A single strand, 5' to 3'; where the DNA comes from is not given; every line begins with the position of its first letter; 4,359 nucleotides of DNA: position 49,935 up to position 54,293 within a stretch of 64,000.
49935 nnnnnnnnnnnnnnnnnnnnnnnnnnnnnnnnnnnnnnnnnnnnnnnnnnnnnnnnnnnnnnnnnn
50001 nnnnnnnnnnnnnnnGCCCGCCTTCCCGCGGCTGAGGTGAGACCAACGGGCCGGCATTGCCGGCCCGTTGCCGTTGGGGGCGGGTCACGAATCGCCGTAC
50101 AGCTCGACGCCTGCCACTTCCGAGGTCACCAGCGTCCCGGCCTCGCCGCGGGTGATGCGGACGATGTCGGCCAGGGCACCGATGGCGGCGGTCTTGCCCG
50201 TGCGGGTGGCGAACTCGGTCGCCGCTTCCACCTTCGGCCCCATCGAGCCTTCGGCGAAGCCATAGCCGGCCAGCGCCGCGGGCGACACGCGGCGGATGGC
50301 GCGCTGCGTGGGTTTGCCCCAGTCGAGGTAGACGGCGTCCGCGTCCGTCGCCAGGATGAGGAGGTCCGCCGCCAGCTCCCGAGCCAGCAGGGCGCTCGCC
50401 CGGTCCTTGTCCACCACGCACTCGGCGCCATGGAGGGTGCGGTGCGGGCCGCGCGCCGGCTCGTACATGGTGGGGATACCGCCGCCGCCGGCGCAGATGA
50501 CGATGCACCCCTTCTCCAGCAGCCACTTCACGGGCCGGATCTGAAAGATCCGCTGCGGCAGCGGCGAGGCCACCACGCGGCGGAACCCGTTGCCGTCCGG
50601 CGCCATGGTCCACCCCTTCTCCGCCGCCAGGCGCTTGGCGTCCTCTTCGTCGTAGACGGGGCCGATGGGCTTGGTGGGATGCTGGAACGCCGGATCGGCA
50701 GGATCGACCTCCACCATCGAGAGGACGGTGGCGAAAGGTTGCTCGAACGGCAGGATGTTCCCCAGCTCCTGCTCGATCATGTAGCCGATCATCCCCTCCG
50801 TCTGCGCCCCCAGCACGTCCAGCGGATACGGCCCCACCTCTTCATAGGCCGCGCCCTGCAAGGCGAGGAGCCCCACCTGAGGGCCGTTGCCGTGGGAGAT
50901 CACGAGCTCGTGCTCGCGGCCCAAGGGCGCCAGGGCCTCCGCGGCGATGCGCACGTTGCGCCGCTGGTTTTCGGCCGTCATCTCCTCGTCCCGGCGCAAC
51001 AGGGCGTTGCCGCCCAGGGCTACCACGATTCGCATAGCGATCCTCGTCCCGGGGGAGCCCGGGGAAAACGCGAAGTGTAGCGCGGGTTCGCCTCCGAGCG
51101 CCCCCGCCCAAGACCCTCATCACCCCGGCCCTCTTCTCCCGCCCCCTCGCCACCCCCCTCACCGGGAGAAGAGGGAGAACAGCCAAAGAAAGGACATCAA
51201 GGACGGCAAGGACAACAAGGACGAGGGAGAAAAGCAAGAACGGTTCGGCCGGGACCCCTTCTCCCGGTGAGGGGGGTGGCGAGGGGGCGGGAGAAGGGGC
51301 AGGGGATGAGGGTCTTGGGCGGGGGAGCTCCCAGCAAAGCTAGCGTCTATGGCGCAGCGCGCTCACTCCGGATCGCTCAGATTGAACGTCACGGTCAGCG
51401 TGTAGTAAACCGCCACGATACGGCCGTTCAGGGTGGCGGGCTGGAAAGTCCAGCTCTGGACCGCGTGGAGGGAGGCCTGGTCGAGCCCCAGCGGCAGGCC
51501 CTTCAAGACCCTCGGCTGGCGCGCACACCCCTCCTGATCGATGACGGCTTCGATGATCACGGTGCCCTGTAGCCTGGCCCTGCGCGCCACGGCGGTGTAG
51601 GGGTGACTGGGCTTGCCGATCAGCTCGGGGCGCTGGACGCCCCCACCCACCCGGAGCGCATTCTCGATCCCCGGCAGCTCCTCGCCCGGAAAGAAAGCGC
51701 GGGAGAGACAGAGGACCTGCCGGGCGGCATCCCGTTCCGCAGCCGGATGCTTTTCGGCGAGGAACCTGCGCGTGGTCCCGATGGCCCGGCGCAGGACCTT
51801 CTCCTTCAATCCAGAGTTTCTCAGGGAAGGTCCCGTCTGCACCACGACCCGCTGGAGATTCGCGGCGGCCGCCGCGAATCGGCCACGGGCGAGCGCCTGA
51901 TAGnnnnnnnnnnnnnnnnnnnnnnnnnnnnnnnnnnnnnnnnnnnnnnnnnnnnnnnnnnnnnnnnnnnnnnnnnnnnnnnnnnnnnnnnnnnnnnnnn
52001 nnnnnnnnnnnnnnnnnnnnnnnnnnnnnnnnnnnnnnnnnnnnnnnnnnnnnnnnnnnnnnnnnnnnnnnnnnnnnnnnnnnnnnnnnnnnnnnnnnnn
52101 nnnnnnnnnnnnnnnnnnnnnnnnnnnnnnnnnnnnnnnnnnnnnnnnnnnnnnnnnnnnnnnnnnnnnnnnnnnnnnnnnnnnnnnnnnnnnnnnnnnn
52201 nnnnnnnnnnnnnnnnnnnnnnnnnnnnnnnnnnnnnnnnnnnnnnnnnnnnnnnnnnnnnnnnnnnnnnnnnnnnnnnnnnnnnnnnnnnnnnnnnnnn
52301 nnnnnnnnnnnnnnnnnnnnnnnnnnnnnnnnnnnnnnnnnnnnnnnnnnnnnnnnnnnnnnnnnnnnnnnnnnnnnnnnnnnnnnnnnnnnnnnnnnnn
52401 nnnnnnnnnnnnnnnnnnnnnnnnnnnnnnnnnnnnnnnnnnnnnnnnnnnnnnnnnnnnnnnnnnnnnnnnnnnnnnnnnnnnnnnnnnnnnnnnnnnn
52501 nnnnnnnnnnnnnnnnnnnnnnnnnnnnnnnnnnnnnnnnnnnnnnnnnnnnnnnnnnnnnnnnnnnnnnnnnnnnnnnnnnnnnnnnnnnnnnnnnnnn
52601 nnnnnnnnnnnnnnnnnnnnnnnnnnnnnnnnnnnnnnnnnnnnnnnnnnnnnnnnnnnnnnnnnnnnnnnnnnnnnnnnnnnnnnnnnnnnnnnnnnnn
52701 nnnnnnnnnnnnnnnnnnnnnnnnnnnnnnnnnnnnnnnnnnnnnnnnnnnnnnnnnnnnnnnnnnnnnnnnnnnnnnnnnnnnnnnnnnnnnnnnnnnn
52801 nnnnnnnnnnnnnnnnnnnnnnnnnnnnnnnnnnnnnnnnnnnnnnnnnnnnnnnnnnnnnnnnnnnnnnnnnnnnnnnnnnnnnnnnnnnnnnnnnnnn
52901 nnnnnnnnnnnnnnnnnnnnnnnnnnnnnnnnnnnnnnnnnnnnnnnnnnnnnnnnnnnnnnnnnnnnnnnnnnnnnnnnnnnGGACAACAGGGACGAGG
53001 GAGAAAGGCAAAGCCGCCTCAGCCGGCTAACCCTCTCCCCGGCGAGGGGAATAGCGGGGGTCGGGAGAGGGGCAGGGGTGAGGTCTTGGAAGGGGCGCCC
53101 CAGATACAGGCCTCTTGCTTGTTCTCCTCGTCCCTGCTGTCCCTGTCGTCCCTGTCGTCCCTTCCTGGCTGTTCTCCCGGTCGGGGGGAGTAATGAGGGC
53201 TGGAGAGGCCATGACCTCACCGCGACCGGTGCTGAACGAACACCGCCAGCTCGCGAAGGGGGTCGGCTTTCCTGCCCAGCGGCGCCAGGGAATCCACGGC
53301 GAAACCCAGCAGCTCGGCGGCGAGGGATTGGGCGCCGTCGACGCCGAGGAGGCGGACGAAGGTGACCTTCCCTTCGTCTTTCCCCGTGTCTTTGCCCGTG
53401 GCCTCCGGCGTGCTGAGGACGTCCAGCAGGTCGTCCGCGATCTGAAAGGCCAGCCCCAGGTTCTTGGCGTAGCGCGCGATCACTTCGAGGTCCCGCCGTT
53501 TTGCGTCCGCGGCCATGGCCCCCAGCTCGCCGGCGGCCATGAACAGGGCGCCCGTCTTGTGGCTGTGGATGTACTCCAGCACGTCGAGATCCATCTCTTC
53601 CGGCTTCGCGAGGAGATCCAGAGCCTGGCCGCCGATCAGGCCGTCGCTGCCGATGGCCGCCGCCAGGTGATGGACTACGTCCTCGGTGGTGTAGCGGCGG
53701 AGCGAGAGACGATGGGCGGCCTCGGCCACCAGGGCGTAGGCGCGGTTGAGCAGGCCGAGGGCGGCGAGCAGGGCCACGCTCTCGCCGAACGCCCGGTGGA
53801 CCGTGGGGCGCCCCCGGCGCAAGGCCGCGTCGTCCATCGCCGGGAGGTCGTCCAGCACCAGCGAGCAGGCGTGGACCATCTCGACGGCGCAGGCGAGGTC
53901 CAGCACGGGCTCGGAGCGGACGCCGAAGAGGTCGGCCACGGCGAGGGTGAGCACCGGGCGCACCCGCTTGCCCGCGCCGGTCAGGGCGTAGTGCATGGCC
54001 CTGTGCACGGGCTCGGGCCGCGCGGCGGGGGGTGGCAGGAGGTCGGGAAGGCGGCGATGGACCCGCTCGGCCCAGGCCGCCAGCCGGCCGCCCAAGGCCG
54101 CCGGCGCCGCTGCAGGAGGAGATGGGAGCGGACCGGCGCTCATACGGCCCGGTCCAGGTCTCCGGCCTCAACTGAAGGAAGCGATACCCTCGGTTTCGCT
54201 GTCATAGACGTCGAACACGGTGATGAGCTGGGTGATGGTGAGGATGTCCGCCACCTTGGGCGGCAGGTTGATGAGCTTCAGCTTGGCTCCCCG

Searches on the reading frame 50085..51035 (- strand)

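Call 76: search_protein_families(library=pfam, proteins=[window:50085-51035:-], max_evalue=0.0001)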
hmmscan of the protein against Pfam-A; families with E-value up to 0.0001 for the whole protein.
window:50085-51035:- (316 aa): 1 family
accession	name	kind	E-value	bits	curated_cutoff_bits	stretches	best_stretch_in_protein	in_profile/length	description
PF00696.33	AA_kinase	-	6.7e-22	78.8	24.9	1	1-284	1-231/234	Amino acid kinase family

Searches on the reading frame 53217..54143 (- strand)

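Call 76: search_protein_families(library=pfam, proteins=[window:53217-54143:-], max_evalue=0.0001)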
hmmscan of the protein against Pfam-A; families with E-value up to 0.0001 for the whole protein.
window:53217-54143:- (308 aa): 1 family
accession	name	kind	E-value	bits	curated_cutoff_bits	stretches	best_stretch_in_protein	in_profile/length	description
PF00348.22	polyprenyl_synt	-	2.2e-51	174.9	27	1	46-269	4-220/251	Polyprenyl synthetase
